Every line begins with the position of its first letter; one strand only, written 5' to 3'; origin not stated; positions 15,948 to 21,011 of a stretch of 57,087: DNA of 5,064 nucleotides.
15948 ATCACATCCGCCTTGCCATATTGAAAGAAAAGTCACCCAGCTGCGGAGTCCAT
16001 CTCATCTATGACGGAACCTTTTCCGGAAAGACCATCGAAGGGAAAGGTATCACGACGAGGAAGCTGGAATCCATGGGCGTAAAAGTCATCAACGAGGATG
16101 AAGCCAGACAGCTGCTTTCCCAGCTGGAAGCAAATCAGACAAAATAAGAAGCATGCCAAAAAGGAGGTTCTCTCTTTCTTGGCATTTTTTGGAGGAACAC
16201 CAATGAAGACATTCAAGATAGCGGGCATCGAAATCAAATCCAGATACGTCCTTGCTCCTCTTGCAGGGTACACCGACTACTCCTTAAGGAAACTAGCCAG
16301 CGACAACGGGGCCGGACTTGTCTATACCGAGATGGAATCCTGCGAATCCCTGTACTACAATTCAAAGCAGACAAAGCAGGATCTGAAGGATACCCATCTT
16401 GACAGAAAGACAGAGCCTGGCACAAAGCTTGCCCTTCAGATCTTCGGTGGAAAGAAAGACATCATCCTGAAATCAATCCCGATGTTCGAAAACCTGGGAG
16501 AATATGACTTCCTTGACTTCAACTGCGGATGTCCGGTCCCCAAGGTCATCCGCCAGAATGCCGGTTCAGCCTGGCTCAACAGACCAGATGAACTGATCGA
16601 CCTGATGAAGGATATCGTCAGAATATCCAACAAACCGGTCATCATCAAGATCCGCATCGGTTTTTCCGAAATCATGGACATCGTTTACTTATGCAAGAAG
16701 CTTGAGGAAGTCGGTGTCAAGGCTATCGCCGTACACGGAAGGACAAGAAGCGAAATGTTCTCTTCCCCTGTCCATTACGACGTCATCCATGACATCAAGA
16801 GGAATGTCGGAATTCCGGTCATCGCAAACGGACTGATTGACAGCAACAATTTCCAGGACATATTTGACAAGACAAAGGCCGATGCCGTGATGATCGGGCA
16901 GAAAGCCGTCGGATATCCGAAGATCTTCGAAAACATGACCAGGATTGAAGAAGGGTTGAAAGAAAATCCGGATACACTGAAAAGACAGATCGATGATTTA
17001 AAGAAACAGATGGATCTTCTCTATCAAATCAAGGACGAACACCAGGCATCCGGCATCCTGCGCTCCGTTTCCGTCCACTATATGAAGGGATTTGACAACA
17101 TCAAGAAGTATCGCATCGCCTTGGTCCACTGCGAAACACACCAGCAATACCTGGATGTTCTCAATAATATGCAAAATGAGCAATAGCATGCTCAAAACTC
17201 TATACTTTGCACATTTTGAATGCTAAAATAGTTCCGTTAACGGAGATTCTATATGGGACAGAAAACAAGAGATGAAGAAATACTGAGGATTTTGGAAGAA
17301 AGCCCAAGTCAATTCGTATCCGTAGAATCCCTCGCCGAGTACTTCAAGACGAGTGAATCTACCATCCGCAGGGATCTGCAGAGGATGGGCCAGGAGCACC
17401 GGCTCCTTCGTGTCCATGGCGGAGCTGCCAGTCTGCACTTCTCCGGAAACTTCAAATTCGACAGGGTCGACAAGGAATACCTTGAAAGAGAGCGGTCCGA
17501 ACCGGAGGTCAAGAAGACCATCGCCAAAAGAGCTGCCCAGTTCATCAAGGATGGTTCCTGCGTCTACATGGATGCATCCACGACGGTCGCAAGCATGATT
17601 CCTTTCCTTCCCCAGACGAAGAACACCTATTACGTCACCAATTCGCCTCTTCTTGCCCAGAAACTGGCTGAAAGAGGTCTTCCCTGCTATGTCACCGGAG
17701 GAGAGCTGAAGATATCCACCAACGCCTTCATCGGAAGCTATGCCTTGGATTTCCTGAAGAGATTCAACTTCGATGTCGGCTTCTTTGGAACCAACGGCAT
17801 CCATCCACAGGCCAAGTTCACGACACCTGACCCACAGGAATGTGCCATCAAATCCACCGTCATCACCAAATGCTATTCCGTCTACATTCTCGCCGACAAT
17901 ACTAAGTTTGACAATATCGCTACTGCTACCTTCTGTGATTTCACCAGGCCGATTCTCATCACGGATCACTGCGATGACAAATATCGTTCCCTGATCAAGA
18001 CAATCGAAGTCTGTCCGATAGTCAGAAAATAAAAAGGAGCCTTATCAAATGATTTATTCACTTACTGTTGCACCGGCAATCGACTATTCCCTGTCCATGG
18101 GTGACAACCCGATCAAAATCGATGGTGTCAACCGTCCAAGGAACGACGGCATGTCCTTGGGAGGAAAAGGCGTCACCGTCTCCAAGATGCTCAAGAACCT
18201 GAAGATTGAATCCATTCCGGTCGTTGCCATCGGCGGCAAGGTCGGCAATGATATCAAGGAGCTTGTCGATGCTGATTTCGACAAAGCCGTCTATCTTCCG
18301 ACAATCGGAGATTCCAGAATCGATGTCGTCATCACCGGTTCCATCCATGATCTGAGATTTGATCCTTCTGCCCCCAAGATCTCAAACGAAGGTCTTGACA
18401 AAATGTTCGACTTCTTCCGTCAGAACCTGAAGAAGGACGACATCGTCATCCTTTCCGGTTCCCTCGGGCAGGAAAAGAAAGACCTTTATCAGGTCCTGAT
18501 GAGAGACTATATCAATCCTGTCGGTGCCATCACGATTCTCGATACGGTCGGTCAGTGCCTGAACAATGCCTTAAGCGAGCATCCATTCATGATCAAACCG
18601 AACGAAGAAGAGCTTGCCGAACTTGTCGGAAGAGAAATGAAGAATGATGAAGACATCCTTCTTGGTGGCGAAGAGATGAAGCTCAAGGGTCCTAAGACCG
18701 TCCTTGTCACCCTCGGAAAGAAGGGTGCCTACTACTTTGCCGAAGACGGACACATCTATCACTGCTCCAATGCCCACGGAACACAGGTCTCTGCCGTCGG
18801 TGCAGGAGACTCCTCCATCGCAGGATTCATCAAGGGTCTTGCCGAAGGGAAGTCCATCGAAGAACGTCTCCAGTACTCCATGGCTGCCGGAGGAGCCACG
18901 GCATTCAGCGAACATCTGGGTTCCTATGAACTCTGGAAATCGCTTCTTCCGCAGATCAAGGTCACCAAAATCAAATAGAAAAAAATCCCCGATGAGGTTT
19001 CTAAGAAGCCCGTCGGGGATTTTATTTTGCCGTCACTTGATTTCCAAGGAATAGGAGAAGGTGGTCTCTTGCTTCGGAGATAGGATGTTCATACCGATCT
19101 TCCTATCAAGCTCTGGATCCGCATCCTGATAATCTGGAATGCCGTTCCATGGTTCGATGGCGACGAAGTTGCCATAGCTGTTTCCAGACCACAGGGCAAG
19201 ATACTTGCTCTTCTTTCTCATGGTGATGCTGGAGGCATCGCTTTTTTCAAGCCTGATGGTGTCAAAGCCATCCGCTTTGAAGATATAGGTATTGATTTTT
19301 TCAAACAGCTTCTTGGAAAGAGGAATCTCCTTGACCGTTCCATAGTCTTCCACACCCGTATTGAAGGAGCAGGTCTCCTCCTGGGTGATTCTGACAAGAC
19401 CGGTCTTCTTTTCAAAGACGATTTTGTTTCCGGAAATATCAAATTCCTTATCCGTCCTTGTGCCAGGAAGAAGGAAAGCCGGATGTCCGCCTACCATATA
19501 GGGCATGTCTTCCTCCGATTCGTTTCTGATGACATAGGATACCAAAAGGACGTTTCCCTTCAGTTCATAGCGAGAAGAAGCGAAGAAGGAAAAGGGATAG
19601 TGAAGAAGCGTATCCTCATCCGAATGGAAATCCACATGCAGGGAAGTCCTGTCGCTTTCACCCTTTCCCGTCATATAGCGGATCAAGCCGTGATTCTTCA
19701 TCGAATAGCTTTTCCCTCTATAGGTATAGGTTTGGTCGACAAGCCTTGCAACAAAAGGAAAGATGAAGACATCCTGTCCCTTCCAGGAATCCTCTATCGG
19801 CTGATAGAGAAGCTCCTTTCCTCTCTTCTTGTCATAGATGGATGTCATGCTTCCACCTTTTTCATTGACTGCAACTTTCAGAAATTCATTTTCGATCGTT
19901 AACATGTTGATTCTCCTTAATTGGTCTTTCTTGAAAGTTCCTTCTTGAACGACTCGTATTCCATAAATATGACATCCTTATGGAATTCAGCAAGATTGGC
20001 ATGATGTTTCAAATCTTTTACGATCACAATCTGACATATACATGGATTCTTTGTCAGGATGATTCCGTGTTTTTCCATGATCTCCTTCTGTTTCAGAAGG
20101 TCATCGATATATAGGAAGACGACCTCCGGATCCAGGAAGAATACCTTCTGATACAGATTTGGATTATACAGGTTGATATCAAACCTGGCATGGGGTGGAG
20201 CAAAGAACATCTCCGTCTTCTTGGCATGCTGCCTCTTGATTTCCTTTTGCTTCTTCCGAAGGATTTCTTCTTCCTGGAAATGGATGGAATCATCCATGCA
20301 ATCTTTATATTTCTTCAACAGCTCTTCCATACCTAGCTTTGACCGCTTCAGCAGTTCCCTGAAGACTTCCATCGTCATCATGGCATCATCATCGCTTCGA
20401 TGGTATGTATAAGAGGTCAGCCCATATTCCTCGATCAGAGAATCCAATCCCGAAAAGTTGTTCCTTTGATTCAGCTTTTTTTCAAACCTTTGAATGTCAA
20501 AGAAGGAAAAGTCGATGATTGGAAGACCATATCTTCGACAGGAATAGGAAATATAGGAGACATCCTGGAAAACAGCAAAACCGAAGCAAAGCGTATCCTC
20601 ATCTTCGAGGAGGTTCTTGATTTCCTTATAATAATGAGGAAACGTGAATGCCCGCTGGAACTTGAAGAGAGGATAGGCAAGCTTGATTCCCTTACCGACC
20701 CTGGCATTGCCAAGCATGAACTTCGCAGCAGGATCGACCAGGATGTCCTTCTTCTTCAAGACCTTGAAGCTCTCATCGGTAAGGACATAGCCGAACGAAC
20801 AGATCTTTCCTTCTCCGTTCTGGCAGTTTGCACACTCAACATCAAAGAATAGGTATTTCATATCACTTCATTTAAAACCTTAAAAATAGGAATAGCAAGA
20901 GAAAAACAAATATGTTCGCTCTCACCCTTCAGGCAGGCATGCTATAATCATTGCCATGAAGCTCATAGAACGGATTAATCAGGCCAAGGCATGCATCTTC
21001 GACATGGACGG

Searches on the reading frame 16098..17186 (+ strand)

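Call 87: search_protein_families(library=pfam, proteins=[window:16098-17186:+], max_evalue=0.00001)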
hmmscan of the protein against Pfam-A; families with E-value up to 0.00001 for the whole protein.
window:16098-17186:+ (362 aa): 1 family
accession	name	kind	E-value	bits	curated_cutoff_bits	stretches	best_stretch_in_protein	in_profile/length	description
PF01207.24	Dus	-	4.7e-60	203.7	20.4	1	52-357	2-305/311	Dihydrouridine synthase (Dus)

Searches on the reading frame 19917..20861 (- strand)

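Call 87: search_protein_families(library=pfam, proteins=[window:19917-20861:-], max_evalue=0.00001)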
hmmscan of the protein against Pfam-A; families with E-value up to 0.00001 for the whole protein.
window:19917-20861:- (314 aa): 1 family
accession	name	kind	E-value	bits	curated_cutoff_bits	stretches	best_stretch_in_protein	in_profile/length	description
PF00929.31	RNase_T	-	7.9e-08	33.5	24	1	5-167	2-164/164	Exonuclease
